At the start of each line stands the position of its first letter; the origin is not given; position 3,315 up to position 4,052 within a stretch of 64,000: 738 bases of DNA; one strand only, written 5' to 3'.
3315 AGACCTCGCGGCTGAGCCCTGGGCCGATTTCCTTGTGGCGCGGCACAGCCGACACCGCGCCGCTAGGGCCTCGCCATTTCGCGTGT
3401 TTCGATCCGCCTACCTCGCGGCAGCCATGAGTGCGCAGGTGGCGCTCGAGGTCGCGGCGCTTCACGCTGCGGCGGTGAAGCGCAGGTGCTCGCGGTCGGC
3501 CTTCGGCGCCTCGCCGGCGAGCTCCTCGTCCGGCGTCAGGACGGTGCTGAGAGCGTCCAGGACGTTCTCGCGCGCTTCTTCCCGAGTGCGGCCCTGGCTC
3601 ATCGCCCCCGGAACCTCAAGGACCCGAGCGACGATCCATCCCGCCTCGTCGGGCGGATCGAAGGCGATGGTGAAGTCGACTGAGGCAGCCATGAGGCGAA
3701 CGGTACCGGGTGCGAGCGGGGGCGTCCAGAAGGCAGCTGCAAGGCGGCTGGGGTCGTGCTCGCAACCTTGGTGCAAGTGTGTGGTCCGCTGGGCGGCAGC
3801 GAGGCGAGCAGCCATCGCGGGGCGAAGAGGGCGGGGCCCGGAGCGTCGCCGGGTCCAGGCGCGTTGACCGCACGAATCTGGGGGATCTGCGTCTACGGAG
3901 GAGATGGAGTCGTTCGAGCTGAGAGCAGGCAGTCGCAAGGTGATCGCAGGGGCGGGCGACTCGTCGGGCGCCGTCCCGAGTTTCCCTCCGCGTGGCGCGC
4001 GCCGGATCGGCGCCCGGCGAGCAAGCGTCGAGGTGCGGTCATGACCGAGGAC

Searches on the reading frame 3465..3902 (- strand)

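Call 17: search_protein_families(library=padloc, proteins=[window:3465-3902:-], max_evalue=0.1)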
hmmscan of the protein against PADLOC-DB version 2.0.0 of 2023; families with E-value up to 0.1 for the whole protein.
window:3465-3902:- (146 aa): 0 families

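Call 56: search_protein_families(library=pfam, proteins=[window:3465-3902:-], max_evalue=0.1)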
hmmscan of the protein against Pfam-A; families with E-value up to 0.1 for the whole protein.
window:3465-3902:- (146 aa): 1 family
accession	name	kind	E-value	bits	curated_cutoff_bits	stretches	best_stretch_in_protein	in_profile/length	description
PF21748.3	UPF0150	-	0.051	13.9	27.3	1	87-119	18-50/64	UPF0150-like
